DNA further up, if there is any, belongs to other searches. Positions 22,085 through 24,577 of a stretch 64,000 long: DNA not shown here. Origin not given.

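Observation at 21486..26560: Arn-like aminosugar lipid-modification cluster with a GT2 :: polytopic membrane domain fusion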

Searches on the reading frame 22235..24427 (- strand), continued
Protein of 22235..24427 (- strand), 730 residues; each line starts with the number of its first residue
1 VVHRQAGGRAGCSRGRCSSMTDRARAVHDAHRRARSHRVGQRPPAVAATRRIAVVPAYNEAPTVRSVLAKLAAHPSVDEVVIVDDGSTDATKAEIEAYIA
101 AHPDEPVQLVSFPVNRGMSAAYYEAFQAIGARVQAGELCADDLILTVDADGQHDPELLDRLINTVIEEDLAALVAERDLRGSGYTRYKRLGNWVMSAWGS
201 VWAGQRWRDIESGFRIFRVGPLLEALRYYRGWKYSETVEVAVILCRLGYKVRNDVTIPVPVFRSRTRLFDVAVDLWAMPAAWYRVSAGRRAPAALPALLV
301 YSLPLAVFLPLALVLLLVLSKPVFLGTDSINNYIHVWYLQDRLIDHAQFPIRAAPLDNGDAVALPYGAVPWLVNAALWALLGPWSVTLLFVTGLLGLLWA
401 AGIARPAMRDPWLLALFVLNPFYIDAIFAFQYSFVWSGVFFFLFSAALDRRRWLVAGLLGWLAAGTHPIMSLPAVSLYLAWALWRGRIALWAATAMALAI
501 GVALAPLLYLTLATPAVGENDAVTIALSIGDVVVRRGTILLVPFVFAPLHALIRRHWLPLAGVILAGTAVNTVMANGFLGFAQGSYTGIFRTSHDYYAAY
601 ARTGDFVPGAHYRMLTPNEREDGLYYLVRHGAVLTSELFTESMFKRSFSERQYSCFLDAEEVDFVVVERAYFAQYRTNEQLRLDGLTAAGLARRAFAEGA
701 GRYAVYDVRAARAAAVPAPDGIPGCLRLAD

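Call 12: find_encoding_contigs(protein=P0002, flank=8000, max_places=2)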
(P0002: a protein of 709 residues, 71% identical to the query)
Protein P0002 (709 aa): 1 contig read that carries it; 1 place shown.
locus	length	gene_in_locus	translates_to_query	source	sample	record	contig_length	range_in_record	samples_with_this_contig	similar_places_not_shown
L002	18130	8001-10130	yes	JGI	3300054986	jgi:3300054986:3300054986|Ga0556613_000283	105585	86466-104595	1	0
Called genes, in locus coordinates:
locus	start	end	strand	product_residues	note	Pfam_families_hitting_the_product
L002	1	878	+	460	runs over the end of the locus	PF00772:DnaB, PF03796:DnaB_C, PF13481:AAA_25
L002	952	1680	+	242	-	PF07261:DnaB_2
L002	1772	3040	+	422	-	PF01695:IstB_IS21, PF13191:AAA_16 (faint), PF00158:Sigma54_activat (faint), PF00308:Bac_DnaA, PF02367:TsaE (faint), PF00004:AAA (weak), PF01695:IstB_IS21, PF00308:Bac_DnaA, +11 more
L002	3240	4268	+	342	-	PF00583:Acetyltransf_1, PF13508:Acetyltransf_7 (weak)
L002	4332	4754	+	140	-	PF11578:DUF3237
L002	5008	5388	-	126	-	PF02577:BFN_dom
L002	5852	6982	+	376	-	PF01041:DegT_DnrJ_EryC1, PF00155:Aminotran_1_2, PF01212:Beta_elim_lyase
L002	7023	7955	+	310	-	PF01073:3Beta_HSD, PF01370:Epimerase, PF04321:RmlD_sub_bind, PF13460:NAD_binding_10, PF16363:GDP_Man_Dehyd, PF02719:Polysacc_synt_2, PF07993:NAD_binding_4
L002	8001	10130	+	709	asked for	PF00535:Glycos_transf_2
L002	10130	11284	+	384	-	PF01522:Polysacc_deac_1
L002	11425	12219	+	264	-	PF00326:Peptidase_S9 (faint), PF00561:Abhydrolase_1, PF12146:Hydrolase_4, PF12697:Abhydrolase_6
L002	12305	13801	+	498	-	PF00370:FGGY_N, PF02782:FGGY_C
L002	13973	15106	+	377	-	PF00923:TAL_FSA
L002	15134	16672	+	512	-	PF00479:G6PD_N, PF02781:G6PD_C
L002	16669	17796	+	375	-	PF10128:OpcA_G6PD_assem, PF20171:OpcA_G6PD_C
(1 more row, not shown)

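Call 17: find_related_loci(query=A1, collection=genome_contigs, flank=8000)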
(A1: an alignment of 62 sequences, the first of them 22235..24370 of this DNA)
Query A1 (711 aa) in genome_contigs; peptide patterns used: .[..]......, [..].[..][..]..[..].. (x = any residue, [..] = any of these).
600 stretches matched a pattern (row limit reached: there are more); 526 encode a relative of the query (tblastn E <= 1e-3); the best 80 are kept; 80 distinct loci.
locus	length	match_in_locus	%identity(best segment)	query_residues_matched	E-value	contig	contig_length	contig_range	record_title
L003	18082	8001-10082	47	4-706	0e+0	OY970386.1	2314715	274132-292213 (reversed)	MAG: uncultured Chloroflexia bacterium isolate MFD03726.bin.c.14 genome assembly, chromosome: 1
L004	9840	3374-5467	48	13-706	0e+0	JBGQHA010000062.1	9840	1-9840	MAG: Dehalococcoidia bacterium isolate OBJ2_061818_090_14 k141_1287926_length_9840_cov_68.7926, whole genome shotgun seq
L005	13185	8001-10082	47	3-706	0e+0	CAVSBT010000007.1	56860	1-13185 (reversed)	MAG: uncultured Chloroflexia bacterium isolate MFD04408.bin.2.164 genome assembly, contig: contig_121234, whole genome s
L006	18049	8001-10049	46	18-706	0e+0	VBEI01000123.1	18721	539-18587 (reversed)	MAG: Chloroflexi bacterium isolate CF_22 14_0903_13_40cm_scaffold_2007, whole genome shotgun sequence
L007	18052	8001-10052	46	24-706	0e+0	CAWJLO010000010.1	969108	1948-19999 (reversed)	MAG: uncultured Chloroflexia bacterium isolate MFD02416.bin.1.78 genome assembly, contig: contig_29475, whole genome sho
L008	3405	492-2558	45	1-706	0e+0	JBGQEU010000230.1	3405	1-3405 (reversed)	MAG: Dehalococcoidia bacterium isolate OBJ2_061818_090_7 k141_1703973_length_3405_cov_9.4724, whole genome shotgun seque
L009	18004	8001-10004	43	18-690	5e-167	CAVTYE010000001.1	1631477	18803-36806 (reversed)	MAG: uncultured Chloroflexia bacterium isolate MFD04944.bin.2.175 genome assembly, contig: contig_16245, whole genome sh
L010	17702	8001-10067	49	22-708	0e+0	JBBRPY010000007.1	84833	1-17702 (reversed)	MAG: Dehalococcoidia bacterium isolate metawrap_la1_107 W_la1_107_k141_1005740L_84833_cov_12.9955, whole genome shotgun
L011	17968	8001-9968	41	32-706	6e-135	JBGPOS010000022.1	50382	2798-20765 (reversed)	MAG: Tepidiformaceae bacterium isolate OBJ_0618_7090110_186 k141_4561528_length_50382_cov_15.4359, whole genome shotgun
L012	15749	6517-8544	44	25-706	6e-174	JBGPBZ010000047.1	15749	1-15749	MAG: Dehalococcoidia bacterium isolate OBJ_0618_050_61 k141_3611711_length_15749_cov_9.0000, whole genome shotgun sequen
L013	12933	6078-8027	38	15-685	5e-116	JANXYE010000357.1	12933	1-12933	MAG: Chloroflexi bacterium isolate GL140_3_metabat_32 GL140_3_k141_185156, whole genome shotgun sequence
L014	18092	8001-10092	41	12-709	9e-137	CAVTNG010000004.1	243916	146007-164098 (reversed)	MAG: uncultured Chloroflexia bacterium isolate MFD02199.bin.2.91 genome assembly, contig: contig_17066, whole genome sho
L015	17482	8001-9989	39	25-697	9e-135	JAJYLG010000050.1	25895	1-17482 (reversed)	MAG: Chloroflexi bacterium isolate DBS2-1.bin66 NODE_3254_length_25895_cov_2.097446, whole genome shotgun sequence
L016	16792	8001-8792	57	1-273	3e-85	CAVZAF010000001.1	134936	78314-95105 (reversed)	MAG: uncultured Acidimicrobiales bacterium isolate MFD02134.bin.2.1 genome assembly, contig: contig_109127, whole genome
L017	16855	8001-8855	55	13-288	2e-84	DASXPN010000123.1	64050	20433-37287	MAG TPA_asm: Acidimicrobiales bacterium isolate SMAG_U5409 k141_725569, whole genome shotgun sequence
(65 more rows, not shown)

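Call 22: predict_structure(alignment_id=A1)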
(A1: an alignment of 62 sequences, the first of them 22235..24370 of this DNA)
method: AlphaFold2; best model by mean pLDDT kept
length: 711 residues; sequences in the alignment: 62
mean_pLDDT: 91.9   pTM: 0.90
mean pLDDT of the five models: 91.9, 91.5, 90.5, 90.2, 89.5
residues with pLDDT >= 90: 588; 70-90: 84; 50-70: 12; < 50: 27
segments of 3 or more residues with pLDDT < 50: 1-26
pLDDT, mean of each block of 10 residues (from residue 1): 40 42 56 96 96 95 96 98 96 91 93 96 96 88 96 96 90 96 97 94 97 89 97 94 81 95 97 94 96 97 93 96 97 95 93 98 98 98 98 98 95 97 98 98 97 98 98 98 97 90 89 92 98 97 96 85 75 92 97 91 92 86 74 95 96 91 97 97 96 93 87 60
secondary structure, 60 per line:
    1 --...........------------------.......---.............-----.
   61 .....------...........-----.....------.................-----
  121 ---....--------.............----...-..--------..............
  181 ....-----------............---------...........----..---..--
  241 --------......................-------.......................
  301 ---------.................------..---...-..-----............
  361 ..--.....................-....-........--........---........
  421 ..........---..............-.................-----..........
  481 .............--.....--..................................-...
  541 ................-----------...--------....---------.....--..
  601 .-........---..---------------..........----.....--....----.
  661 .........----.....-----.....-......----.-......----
elements in order (helices of 4 or more, strands of 3 or more residues): H3-13 E32-38 H42-54 E60-65 H72-82 E88-92 H99-115 E124-127 H136-148 E153-155 H167-184 E196-199 H200-207 H217-227 H249-270 H278-300 H310-326 H349-362 H365-385 H387-390 H392-399 H402-409 H413-430 H434-447 H449-465 H471-493 H496-500 H503-536 H538-556 H579-582 E592-596 H603-610 H631-640 E645-649 H652-655 H660-669 E674-678 E684-688 H690-695 H703-707
